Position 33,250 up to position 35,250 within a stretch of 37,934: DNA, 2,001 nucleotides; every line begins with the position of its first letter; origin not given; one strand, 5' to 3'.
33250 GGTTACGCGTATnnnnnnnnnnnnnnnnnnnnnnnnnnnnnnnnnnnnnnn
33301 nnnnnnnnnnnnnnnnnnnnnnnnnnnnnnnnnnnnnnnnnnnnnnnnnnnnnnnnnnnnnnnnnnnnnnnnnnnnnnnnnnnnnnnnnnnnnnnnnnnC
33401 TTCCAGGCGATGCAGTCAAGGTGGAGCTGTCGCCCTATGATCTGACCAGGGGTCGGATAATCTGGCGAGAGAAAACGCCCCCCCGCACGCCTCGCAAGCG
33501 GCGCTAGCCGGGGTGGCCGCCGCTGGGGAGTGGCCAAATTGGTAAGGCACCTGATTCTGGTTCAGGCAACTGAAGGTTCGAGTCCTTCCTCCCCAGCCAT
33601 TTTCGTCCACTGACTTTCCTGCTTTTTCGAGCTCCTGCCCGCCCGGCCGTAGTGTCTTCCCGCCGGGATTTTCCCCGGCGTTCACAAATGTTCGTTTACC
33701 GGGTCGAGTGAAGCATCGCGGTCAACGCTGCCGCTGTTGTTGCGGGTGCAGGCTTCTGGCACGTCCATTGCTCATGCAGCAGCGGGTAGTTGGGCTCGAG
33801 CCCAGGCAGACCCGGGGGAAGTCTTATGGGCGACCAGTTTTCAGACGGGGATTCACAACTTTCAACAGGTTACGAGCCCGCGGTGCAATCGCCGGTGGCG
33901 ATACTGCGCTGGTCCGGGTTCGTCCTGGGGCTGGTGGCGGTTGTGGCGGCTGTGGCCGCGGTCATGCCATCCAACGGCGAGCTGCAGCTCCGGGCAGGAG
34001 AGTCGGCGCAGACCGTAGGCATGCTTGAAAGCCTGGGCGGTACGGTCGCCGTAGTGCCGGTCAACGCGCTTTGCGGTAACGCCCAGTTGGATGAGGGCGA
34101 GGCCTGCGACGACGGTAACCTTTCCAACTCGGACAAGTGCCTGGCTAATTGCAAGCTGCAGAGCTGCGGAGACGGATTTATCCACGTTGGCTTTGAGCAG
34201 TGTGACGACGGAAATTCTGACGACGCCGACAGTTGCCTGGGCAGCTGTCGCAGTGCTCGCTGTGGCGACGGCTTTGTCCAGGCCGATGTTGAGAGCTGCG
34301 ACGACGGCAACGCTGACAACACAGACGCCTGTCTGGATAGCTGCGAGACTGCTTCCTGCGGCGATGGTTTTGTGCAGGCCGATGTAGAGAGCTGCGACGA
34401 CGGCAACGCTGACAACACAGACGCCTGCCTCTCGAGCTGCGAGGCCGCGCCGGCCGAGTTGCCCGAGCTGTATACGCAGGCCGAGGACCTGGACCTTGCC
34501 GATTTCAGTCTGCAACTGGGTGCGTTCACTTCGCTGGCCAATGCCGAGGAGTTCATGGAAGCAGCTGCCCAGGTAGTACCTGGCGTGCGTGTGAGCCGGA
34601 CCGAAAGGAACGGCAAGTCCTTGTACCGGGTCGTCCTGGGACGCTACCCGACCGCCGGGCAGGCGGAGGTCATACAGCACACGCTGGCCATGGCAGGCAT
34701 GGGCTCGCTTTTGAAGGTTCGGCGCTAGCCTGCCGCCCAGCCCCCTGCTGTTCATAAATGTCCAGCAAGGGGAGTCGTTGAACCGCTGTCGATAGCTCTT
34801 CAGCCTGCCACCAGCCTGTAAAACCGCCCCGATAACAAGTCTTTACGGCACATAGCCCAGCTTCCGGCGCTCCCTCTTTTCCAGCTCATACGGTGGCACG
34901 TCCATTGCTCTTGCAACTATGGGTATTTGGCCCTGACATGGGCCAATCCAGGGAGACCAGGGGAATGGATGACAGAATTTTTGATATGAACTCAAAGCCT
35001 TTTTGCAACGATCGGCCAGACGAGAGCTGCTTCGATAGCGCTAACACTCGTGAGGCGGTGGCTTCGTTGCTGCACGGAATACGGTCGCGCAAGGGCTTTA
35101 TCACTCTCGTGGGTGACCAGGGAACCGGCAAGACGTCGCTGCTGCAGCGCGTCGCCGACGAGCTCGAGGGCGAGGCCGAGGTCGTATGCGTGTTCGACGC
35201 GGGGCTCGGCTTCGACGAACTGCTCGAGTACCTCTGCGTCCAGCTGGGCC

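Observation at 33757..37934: Candidate peptidoglycan-tethered envelope module with split-ExeA logic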

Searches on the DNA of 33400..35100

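Call 72: search_rna_families(source=window, start=33400, end=35100, threshold=evalue, max_evalue=1)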
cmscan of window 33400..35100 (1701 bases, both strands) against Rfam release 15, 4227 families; matches with E-value up to 1: 2.
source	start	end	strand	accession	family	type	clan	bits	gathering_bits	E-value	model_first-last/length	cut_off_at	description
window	33524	33596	+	RF00005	tRNA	Gene; tRNA;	CL00001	64.7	29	2.3e-13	1-71/71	no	tRNA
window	33524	33597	-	RF04354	Plastid-ycf2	Cis-reg;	-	20.5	65.7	0.37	1-75/75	no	Plastid-ycf2 5UTR RNA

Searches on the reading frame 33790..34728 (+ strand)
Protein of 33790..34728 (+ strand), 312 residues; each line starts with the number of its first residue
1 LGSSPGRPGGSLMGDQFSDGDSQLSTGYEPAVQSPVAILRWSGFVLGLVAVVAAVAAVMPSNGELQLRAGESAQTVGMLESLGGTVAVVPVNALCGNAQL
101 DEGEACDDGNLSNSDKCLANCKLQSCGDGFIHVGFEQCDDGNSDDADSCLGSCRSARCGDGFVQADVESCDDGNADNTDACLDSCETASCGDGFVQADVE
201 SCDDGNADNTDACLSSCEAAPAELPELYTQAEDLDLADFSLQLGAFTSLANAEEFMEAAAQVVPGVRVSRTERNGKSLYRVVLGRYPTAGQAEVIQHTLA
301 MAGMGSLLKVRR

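Call 5: search_protein_families(library=pfam, proteins=[window:33826-34728:+], max_evalue=0.01)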
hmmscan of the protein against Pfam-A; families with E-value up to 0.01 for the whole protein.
window:33826-34728:+ (300 aa): 2 families
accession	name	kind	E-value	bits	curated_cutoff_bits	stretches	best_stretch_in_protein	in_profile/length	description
PF13948.11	DUF4215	-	7.1e-17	61.9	27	3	108-141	16-46/47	Domain of unknown function (DUF4215)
PF05036.18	SPOR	-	1.6e-10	41.6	21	1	226-294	4-72/76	SPOR domain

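Call 6: search_protein_families(library=ncbifam, proteins=[window:33826-34728:+], max_evalue=0.01)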
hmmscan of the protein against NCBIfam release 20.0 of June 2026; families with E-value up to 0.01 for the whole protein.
window:33826-34728:+ (300 aa): 4 families
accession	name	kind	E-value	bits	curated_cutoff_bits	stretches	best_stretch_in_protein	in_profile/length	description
TIGR02232.1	myxo_disulf_rpt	repeat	4.2e-23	80.9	20.8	4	82-111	3-32/38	cysteine-rich acidic repeat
TIGR02223.1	ftsN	equivalog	2.3e-05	24.1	107.65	1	220-294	222-294/299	cell division protein FtsN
NF050813.1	CellDivFtsNCaul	equivalog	0.00013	22.3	300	1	225-292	190-263/268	cell division protein FtsN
NF007953.1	PRK10672.1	equivalog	0.00025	20.7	201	1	180-288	240-349/362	endolytic peptidoglycan transglycosylase RlpA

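Call 9: find_encoding_contigs(protein=window:33826-34728:+, flank=10000, max_places=6)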
Protein window:33826-34728:+ (300 aa): no gene with exactly this product is on record in the collection.

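Call 10: find_encoding_contigs(protein=window:33790-34728:+, flank=10000, max_places=6)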
Protein window:33790-34728:+ (312 aa): no gene with exactly this product is on record in the collection.

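Call 37: find_homologous_proteins(query=window:33826-34725:+, max_evalue=0.001)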
Query window:33826-34725:+ (300 aa): 3285 proteins with E <= 0.001 among 8000 candidates; the best 120 are listed.
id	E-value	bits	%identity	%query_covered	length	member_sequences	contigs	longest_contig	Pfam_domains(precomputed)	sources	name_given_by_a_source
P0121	7.7e-194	660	79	100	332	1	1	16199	PF05036.19,PF13948.12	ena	-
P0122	6.3e-184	628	59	92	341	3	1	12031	PF05036.19,PF13948.12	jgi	-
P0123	2.3e-167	574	85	100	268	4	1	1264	PF05036.19,PF13948.12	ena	-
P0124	5.1e-127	441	93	74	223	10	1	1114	PF05036.19,PF13948.12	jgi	jgi:cysteine-rich repeat protein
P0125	5.3e-118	412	51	53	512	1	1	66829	PF13948.12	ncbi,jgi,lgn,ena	-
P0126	4.4e-116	405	46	43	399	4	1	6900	PF13948.12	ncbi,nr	ncbi:MAG TPA: DUF4215 domain-containing protein [Enhygromyxa sp.]|nr:DUF4215 domain-containing prote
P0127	1.0e-112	394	46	45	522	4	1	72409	PF13948.12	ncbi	ncbi:MAG: DUF4215 domain-containing protein [Myxococcota bacterium]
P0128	7.7e-111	388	57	41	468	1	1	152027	PF13948.12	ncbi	ncbi:MAG: DUF4215 domain-containing protein [Kofleriaceae bacterium]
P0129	5.4e-108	379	59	41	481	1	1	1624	PF00059.28,PF13948.12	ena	-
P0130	7.8e-102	359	57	42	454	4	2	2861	PF13948.12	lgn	-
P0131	2.6e-99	350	41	50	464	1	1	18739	PF13948.12,PF23283.2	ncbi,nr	ncbi:MAG: DUF4215 domain-containing protein [Myxococcales bacterium]|nr:DUF4215 domain-containing pr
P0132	8.7e-99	349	91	60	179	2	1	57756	PF13948.12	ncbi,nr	ncbi:MAG TPA: DUF4215 domain-containing protein, partial [candidate division UBP10 bacterium]|nr:DUF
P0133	3.2e-98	347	36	68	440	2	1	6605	PF13948.12,PF23283.2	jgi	jgi:cysteine-rich repeat protein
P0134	1.2e-96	342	53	46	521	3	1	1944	PF13948.12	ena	-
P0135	2.4e-94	334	50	46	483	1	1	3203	PF13948.12,PF01400.32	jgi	jgi:cysteine-rich repeat protein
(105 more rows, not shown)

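Call 41: search_solved_structures(query=window:33826-34725:+, max_evalue=0.1)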
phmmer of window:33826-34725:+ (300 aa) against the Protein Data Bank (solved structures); distinct sequences matched with E-value up to 0.1: 0.

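Call 73: predict_structure(alignment_id=A3)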
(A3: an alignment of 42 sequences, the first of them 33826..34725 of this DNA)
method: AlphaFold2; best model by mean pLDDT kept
length: 300 residues; sequences in the alignment: 42
mean_pLDDT: 65.1   pTM: 0.40
mean pLDDT of the five models: 65.1, 64.6, 59.6, 58.1, 56.3
residues with pLDDT >= 90: 62; 70-90: 68; 50-70: 62; < 50: 108
segments of 3 or more residues with pLDDT < 50: 7-13, 15-17, 19-56, 62-69, 72-77, 212-238, 293-300
pLDDT, mean of each block of 10 residues (from residue 1): 47 46 45 45 43 45 45 51 87 90 88 89 89 90 90 89 92 91 89 86 84 36 30 41 59 61 62 51 53 38
secondary structure, 60 per line:
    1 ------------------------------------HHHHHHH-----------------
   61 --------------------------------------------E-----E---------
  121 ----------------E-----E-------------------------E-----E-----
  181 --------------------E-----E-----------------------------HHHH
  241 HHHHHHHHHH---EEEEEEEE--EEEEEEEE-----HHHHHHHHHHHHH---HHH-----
elements in order: H37-43 H237-250 E254-261 E264-271 H277-289

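Call 76: fold_search(model_id=the predicted structure, library=pdb)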
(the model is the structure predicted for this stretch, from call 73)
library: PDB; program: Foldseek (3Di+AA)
matches with E <= 10: 1434; with E <= 0.001: 0
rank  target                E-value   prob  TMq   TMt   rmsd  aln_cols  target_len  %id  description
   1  6i05                  5.3e-03  0.97  0.16  0.43   4.1        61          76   28  Crystal structure of RlpA SPOR domain from Pseudomonas aeruginosa (released 2019-11-13)
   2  6i09_A                6.7e-03  0.96  0.16  0.43   4.0        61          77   28  Crystal structure of RlpA SPOR domain from Pseudomonas aeruginosa in complex with denuded glycan obtained by soaking (released 2019-11-13)
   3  4ucd_B                1.1e-01  0.13  0.07  0.09  14.5        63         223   19  N-terminal globular domain of the RSV Nucleoprotein in complex with the Nucleoprotein Phosphoprotein interaction inhib (released 2015-08-19)
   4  4uc7_A                1.1e-01  0.11  0.07  0.09  15.5        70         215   18  N-terminal globular domain of the RSV Nucleoprotein (released 2015-08-19)
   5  4uca_B                1.3e-01  0.11  0.07  0.09  14.1        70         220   18  N-terminal globular domain of the RSV Nucleoprotein in complex with C- terminal peptide of the Phosphoprotein (released 2015-08-19)
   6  4uce_A                1.7e-01  0.09  0.07  0.09  15.3        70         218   18  N-terminal globular domain of the RSV Nucleoprotein in complex with the Nucleoprotein Phosphoprotein interaction inhib (released 2015-08-19)
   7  2lfv_MODEL_1_A        1.9e-01  0.16  0.10  0.22   6.0        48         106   27  Solution Structure of the SPOR domain from E. coli DamX (released 2012-07-18)
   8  4uc8_B                1.9e-01  0.10  0.06  0.08  14.2        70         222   17  N-terminal globular domain of the RSV Nucleoprotein in complex with C- terminal phenylalanine of the Phosphoprotein (released 2015-08-19)
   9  4uca_A                1.9e-01  0.09  0.07  0.09  14.9        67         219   19  N-terminal globular domain of the RSV Nucleoprotein in complex with C- terminal peptide of the Phosphoprotein (released 2015-08-19)
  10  4ucd_A                2.0e-01  0.09  0.07  0.09  15.4        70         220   18  N-terminal globular domain of the RSV Nucleoprotein in complex with the Nucleoprotein Phosphoprotein interaction inhib (released 2015-08-19)
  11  9qkp_D                2.2e-01  0.38  0.12  0.12   3.6        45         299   13  Structure of the cyanobacteria specific PRK from Chroococcidiopsis (Hyella disjuncta) PCC 6712 (P41212 crystal form) (released 2026-04-08)
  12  4uc6_B                2.5e-01  0.09  0.07  0.09  14.9        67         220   19  N-terminal globular domain of the RSV Nucleoprotein (released 2015-08-19)
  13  4uc6_A                2.7e-01  0.09  0.07  0.09  15.6        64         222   19  N-terminal globular domain of the RSV Nucleoprotein (released 2015-08-19)
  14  6q2d_F                2.9e-01  0.44  0.14  0.13   4.0        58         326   22  Crystal structure of Methanobrevibacter smithii Dph2 in complex with Methanobrevibacter smithii elongation factor 2 (released 2019-10-16)
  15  7bff_E                2.9e-01  0.20  0.12  0.32   4.4        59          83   22  Circular permutant of ribosomal protein S6, P54-55 truncated, I25A mutant. (released 2022-07-13)
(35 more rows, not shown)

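Call 85: search_protein_families(library=padloc, proteins=[window:33826-34725:+], max_evalue=0.001)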
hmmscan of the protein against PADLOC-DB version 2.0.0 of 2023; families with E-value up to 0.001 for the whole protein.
window:33826-34725:+ (300 aa): 0 families

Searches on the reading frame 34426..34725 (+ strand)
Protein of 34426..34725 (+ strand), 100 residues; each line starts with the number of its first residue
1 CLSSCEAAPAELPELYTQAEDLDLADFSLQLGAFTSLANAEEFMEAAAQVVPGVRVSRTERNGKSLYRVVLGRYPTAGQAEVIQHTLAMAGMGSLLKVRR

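Call 64: find_homologous_proteins(query=window:34426-34725:+, max_evalue=0.01)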
Query window:34426-34725:+ (100 aa): 2 proteins with E <= 0.01 among 11 candidates.
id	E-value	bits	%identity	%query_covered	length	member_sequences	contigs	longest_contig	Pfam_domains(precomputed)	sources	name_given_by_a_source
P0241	1.8e-21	94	52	100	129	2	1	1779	PF05036.19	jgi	jgi:cell division protein FtsN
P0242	1.1e-3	37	51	72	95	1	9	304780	-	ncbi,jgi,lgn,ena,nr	ncbi:MAG: hypothetical protein H8E45_02360 [Proteobacteria bacterium]|nr:hypothetical protein [Pseud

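Call 67: find_encoding_contigs(protein=P0241, flank=5000, max_places=4)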
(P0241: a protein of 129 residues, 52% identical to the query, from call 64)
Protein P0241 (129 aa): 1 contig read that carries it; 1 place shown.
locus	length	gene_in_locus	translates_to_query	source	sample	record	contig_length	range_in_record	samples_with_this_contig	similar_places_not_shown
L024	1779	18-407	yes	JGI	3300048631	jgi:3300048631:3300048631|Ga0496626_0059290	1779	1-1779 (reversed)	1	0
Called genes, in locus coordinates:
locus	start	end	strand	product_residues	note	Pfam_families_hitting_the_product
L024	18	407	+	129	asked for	PF05036:SPOR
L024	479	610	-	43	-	-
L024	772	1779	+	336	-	?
